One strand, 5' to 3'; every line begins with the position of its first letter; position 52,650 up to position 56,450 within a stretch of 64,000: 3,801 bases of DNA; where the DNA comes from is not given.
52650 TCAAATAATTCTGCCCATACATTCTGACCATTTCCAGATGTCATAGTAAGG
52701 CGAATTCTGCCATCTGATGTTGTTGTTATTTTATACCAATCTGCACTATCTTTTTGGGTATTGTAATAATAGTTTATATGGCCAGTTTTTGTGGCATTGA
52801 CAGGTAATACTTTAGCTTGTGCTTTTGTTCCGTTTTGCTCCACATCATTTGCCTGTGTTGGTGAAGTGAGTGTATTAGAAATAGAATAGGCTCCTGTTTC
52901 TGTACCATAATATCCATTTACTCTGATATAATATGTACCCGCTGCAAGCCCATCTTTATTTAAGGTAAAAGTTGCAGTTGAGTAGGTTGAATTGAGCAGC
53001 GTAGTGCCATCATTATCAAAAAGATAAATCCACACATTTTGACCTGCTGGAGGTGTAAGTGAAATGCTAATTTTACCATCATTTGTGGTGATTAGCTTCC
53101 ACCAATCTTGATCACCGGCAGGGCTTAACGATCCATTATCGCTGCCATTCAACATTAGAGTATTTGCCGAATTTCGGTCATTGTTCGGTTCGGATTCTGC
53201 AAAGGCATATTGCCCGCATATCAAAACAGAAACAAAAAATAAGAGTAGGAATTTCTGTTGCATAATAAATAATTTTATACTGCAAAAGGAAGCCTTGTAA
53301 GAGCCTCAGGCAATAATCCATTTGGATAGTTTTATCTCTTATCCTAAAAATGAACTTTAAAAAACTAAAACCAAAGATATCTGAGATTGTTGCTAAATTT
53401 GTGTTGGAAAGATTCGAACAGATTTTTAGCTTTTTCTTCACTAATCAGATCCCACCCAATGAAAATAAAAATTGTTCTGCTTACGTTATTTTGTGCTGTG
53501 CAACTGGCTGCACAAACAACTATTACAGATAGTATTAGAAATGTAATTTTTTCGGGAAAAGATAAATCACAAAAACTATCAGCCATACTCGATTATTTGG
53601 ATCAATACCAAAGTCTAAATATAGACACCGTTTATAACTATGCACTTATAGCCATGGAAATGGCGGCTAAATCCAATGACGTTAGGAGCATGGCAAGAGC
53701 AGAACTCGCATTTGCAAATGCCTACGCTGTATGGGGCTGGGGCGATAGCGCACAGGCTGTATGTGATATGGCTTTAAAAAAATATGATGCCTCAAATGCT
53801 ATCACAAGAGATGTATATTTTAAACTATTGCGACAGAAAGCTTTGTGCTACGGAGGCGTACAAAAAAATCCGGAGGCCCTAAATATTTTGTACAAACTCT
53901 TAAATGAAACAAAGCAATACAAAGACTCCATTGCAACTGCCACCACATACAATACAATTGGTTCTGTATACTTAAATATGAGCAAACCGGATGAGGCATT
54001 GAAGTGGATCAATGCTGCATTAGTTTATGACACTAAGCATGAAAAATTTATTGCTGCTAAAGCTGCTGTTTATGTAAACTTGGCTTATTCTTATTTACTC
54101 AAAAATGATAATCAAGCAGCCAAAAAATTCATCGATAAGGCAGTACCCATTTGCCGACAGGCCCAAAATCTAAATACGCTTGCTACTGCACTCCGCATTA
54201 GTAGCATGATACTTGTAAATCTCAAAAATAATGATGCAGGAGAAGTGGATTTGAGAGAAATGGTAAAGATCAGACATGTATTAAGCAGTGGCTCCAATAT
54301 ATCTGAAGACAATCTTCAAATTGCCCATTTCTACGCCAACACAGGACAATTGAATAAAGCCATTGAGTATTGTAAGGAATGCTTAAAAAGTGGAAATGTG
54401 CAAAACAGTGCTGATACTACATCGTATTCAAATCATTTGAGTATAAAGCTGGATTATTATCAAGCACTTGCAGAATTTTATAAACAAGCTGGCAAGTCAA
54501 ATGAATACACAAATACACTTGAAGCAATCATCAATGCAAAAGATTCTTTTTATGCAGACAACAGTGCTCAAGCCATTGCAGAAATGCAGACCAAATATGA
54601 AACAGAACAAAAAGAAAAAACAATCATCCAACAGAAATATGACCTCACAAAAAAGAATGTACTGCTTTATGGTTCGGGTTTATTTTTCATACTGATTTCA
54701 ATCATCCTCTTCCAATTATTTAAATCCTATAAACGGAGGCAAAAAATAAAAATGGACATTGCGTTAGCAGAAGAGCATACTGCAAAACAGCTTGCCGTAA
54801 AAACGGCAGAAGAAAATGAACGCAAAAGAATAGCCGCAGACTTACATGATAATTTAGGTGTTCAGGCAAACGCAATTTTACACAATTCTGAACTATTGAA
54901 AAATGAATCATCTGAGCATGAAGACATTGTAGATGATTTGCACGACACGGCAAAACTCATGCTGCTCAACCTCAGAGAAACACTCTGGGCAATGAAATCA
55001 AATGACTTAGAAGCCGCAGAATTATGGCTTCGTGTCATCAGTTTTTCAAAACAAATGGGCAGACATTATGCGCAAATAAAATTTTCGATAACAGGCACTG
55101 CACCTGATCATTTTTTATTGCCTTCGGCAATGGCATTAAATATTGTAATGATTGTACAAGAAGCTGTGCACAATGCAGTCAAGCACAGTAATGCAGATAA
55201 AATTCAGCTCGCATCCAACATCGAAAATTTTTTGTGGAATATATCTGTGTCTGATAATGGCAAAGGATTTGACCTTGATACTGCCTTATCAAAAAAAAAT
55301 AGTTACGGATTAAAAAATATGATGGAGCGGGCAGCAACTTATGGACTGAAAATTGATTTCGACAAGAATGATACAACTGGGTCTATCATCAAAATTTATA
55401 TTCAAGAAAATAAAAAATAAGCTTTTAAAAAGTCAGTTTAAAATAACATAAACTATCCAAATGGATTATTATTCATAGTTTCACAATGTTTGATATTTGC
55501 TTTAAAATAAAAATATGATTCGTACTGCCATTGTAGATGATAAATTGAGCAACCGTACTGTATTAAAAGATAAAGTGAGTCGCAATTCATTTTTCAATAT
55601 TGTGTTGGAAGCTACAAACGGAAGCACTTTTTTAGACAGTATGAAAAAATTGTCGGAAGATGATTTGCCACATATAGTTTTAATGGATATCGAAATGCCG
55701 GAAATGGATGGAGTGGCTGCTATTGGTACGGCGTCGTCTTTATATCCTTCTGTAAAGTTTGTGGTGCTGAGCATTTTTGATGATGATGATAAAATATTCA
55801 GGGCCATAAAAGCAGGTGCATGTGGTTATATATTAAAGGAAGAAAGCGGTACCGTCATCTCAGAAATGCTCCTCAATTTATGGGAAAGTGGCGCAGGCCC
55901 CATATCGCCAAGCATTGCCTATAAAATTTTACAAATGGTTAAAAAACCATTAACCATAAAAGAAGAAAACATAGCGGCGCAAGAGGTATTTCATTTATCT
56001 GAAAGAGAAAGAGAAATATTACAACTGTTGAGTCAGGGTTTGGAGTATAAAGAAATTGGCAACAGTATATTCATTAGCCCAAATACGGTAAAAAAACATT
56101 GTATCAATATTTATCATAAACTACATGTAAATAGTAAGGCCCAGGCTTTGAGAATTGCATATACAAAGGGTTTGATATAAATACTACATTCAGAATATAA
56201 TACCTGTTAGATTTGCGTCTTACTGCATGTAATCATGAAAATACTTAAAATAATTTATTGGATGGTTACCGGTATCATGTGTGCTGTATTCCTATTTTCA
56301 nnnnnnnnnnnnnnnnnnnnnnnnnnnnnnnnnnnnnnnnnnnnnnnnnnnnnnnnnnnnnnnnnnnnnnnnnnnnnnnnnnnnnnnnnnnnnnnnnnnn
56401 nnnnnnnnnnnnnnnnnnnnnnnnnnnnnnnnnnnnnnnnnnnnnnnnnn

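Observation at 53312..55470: Identical 21-nt element with 7-2-7 inverted heptamers upstream of both the second PPC-repeat gene and the NarL/LuxR regulator gene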

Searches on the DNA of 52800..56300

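Call 22: search_rna_families(source=window, start=52800, end=56300, threshold=evalue, max_evalue=1)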
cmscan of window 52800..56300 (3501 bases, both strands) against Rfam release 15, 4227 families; matches with E-value up to 1: 0.
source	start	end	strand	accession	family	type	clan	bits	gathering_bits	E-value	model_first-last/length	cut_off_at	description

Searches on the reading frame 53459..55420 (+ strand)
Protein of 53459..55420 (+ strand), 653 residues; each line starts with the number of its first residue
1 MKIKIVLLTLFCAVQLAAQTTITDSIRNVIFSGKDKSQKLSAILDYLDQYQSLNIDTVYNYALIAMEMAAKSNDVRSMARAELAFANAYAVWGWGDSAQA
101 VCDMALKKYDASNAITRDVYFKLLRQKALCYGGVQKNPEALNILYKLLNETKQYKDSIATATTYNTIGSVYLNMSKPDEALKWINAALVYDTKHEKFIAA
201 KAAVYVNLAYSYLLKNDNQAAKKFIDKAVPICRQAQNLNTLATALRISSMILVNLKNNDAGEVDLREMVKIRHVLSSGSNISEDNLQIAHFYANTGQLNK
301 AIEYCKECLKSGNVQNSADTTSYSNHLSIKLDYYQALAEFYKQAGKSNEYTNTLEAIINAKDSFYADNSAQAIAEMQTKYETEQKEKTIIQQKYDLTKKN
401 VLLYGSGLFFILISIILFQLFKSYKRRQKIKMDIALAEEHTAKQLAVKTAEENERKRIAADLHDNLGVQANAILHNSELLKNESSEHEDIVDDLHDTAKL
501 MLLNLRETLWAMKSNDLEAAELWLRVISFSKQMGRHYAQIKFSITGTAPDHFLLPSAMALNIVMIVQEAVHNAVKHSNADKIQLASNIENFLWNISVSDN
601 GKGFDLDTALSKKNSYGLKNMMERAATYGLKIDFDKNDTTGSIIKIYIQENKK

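Call 9: search_protein_families(library=pfam, proteins=[window:53459-55420:+])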
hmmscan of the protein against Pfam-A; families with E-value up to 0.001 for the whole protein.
window:53459-55420:+ (653 aa): 10 families
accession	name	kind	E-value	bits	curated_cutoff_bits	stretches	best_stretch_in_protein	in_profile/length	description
PF13181.12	TPR_8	-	2.9e-13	49.3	25.7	0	286-310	5-29/34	Tetratricopeptide repeat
PF13424.12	TPR_12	-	3e-13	50.2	30.1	1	123-188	5-72/77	Tetratricopeptide repeat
PF13374.12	TPR_10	-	6.2e-10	39.2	27.5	0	160-183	1-24/42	Tetratricopeptide repeat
PF00515.34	TPR_1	-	2.2e-09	37.2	27.8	0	161-188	1-28/34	Tetratricopeptide repeat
PF07719.23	TPR_2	-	1.2e-06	28.6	27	0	162-192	2-32/34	Tetratricopeptide repeat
PF07730.19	HisKA_3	-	1.5e-06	29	24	1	454-516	1-67/68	Histidine kinase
PF02518.31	HATPase_c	-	2.7e-06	28.2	26.4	1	562-650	6-109/111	Histidine kinase-, DNA gyrase B-, and HSP90-like ATPase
PF10602.15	RPN7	-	0.0001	22.5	29.6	0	279-331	33-86/174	26S proteasome subunit RPN7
PF13581.12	HATPase_c_2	-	0.00012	22.6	27.4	1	549-612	19-87/127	Histidine kinase-like ATPase domain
PF13428.12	TPR_14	-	0.00054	20.8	23.5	0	286-310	5-29/44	Tetratricopeptide repeat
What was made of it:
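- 53459..55420 (+): Sensor histidine kinase, 653 aa. It has an N-terminal signal/TM segment, TPR repeats, a second TM segment, HisKA_3 and HATPase_c. Pfam (call 9).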

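Call 13: find_homologous_proteins(query=window:53459-55420:+, max_evalue=1e-10)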
Query window:53459-55420:+ (653 aa): 827 proteins with E <= 1e-10 among 8000 candidates; the best 120 are listed.
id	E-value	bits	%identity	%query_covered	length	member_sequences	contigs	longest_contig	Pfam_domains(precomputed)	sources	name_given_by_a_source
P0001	0.0e+0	1418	100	100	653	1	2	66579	PF00515.35,PF13424.13,PF07730.20,PF02518.32,PF13181.13,PF07719.24,PF13374.13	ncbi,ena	-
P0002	0.0e+0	1108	79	100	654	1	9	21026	PF00515.35,PF13424.13,PF07730.20,PF02518.32,PF13181.13,PF07719.24,PF13374.13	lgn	-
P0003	6.7e-259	879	62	99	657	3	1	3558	PF00515.35,PF13424.13,PF28559.1,PF07730.20,PF02518.32,PF13181.13,PF07719.24,PF13374.13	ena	-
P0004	1.6e-248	844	62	100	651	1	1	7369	PF00515.35,PF13424.13,PF28559.1,PF07730.20,PF02518.32,PF13181.13,PF07719.24,PF13374.13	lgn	-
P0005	1.3e-247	841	60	100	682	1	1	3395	PF13424.13,PF28559.1,PF07730.20,PF02518.32,PF13374.13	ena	-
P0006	1.4e-245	835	61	99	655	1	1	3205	PF28559.1,PF07730.20,PF02518.32,PF13181.13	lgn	-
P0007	5.3e-244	829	61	98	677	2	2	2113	PF13424.13,PF07730.20,PF02518.32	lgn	-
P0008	1.1e-242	825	60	97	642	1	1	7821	PF17874.8,PF13424.13,PF28559.1,PF07730.20,PF02518.32,PF13181.13,PF07719.24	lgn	-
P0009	1.0e-236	805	57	99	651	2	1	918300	PF07730.20,PF02518.32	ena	-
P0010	4.9e-236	803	59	99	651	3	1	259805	PF10602.16,PF13424.13,PF07730.20,PF02518.32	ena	-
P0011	4.9e-224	763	56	98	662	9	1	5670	PF12862.14,PF00515.35,PF13424.13,PF28559.1,PF13176.13,PF07730.20,PF02518.32,PF13428.13,PF13181.13,PF07719.24,PF13374.13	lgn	-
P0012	7.9e-198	677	50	99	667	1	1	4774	PF10602.16,PF13176.13,PF07730.20,PF13428.13,PF13374.13,PF17874.8,PF00515.35,PF13424.13,PF28559.1,PF13581.13,PF02518.32,PF13181.13,PF07719.24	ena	-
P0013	1.1e-192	660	49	98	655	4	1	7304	PF13424.13,PF28559.1,PF07730.20,PF02518.32,PF13374.13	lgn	-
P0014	4.3e-174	599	46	99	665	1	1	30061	PF00515.35,PF13424.13,PF07730.20,PF02518.32,PF13181.13,PF07719.24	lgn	-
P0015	4.5e-171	589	47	99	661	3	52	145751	PF13424.13,PF07730.20,PF02518.32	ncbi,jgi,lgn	-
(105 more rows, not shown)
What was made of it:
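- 53459..55420 (+): Homologues are from Chitinophagaceae (call 13).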

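Call 14: find_encoding_contigs(protein=P0002, flank=5000, max_places=4)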
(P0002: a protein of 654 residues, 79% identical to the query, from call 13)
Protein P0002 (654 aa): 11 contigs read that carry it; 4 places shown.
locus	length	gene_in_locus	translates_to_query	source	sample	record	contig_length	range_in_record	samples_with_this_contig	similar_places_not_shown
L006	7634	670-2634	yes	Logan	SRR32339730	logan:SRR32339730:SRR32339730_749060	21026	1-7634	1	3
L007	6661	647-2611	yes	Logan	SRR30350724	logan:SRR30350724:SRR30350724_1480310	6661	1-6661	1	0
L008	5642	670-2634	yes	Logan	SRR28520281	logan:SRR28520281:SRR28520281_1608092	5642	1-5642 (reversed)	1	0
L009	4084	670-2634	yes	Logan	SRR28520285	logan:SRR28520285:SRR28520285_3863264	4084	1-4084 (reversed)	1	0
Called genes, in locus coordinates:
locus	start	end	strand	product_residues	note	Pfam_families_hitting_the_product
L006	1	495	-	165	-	?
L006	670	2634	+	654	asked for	PF13424:TPR_12 (faint), PF00515:TPR_1 (faint), PF07719:TPR_2 (faint), PF13181:TPR_8 (faint), PF13374:TPR_10 (faint), PF07730:HisKA_3 (weak), PF02518:HATPase_c (weak)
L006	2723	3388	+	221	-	PF00072:Response_reg, PF00196:GerE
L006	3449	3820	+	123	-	PF13564:DoxX_2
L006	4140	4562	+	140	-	PF19851:DUF6326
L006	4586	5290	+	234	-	PF14329:DUF4386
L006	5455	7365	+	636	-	PF00801:PKD (weak), PF18911:PKD_4 (weak), PF13573:SprB (weak), PF13585:CHU_C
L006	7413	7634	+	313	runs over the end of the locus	PF01266:DAO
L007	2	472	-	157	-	?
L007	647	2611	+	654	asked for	PF13424:TPR_12 (faint), PF00515:TPR_1 (faint), PF07719:TPR_2 (faint), PF13181:TPR_8 (faint), PF13374:TPR_10 (faint), PF07730:HisKA_3 (weak), PF02518:HATPase_c (weak)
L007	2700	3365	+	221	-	PF00072:Response_reg, PF00196:GerE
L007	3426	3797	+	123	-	PF13564:DoxX_2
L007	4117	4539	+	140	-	PF19851:DUF6326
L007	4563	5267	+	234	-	PF14329:DUF4386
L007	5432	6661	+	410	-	?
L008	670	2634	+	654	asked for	PF13424:TPR_12 (faint), PF00515:TPR_1 (faint), PF07719:TPR_2 (faint), PF13181:TPR_8 (faint), PF13374:TPR_10 (faint), PF07730:HisKA_3 (weak), PF02518:HATPase_c (weak)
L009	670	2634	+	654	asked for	PF13424:TPR_12 (faint), PF00515:TPR_1 (faint), PF07719:TPR_2 (faint), PF13181:TPR_8 (faint), PF13374:TPR_10 (faint), PF07730:HisKA_3 (weak), PF02518:HATPase_c (weak)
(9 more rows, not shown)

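Call 15: find_encoding_contigs(protein=P0009, flank=5000, max_places=2)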
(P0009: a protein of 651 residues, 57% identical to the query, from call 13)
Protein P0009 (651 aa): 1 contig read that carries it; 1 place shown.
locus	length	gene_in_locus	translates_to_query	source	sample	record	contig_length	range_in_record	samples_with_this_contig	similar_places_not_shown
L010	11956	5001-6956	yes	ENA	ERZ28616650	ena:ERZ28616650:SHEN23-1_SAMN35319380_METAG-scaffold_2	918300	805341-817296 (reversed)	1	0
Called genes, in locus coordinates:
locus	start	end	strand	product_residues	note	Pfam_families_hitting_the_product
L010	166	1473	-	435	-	PF02397:Bac_transf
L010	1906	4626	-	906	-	PF23759:GBD_T9SS_assoc (faint), PF04151:PPC, PF25059:FN3_DSCAM-DSCAML_C (weak), PF18962:Por_Secre_tail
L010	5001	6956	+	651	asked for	PF07730:HisKA_3 (faint), PF02518:HATPase_c (weak)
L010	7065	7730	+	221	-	PF00072:Response_reg, PF00196:GerE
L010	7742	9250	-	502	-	PF07394:DUF1501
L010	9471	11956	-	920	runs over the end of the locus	PF07635:PSCyt1, PF07583:PSCyt2, PF07587:PSD1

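Call 16: find_encoding_contigs(protein=P0010, flank=5000, max_places=2)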
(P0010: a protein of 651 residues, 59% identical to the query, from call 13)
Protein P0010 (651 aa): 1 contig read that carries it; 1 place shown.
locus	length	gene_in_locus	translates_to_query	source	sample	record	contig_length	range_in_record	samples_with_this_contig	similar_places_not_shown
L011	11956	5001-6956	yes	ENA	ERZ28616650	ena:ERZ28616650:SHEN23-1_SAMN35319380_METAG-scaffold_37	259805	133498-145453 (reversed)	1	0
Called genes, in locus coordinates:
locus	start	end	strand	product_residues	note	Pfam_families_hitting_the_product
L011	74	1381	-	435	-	PF02397:Bac_transf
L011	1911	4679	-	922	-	PF04151:PPC, PF25059:FN3_DSCAM-DSCAML_C (weak), PF18962:Por_Secre_tail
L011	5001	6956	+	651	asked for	PF13424:TPR_12 (faint), PF10602:RPN7 (faint), PF07730:HisKA_3 (weak), PF02518:HATPase_c (weak)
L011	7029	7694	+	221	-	PF00072:Response_reg, PF00196:GerE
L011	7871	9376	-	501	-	PF07394:DUF1501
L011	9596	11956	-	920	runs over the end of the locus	PF07635:PSCyt1, PF13442:Cytochrome_CBB3 (faint), PF07583:PSCyt2, PF07587:PSD1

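Call 28: search_protein_families(library=ncbifam, proteins=[window:53459-55420:+], max_evalue=0.00001)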
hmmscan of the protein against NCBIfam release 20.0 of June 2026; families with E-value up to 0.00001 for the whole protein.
window:53459-55420:+ (653 aa): 8 families
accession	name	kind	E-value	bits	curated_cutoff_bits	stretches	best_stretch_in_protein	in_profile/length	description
NF008184.0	PRK10935.1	equivalog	1.3e-18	67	553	1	453-652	362-561/565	nitrate/nitrite two-component system sensor histidine kinase NarQ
NF008649.0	PRK11644.1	equivalog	6.6e-18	64.7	408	1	432-646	282-492/499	signal transduction histidine-protein kinase/phosphatase UhpB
NF052443.1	SensHisKinMctS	equivalog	3.8e-15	55.2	700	1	445-646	239-444/457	two-component system sensor histidine kinase MctS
NF052531.1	Strep_LiaS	equivalog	2.8e-12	46.6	450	1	442-647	120-324/328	envelope stress sensor histidine kinase LiaS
NF007896.0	PRK10600.1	equivalog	1.5e-11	43.6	578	1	453-649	389-584/598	nitrate/nitrite two-component system sensor histidine kinase NarX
NF053520.1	HK_Porph_FimS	equivalog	2.1e-11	42.8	600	1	121-604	84-554/618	sensor histidine kinase FimS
NF047786.1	his_kin_MadS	equivalog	7.5e-10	38.5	500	1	449-645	225-430/434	MadS family sensor histidine kinase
NF003144.0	PRK04069.1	equivalog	8.2e-06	25.3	145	0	564-630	45-115/161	anti-sigma B factor RsbW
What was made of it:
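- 53459..55420 (+): NarQ, UhpB and FimS hits in NCBIfam are all far below their cut-offs (call 28).
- On P. gingivalis FimS/FimR: NF053520 scores 42.8 bits against a cut-off of 600 (call 28).
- Closest known: Porphyromonas gingivalis FimS-FimR. Same: The kinase here gives a weak architecture-wide match to the FimS model (residues 121-604, call 28).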
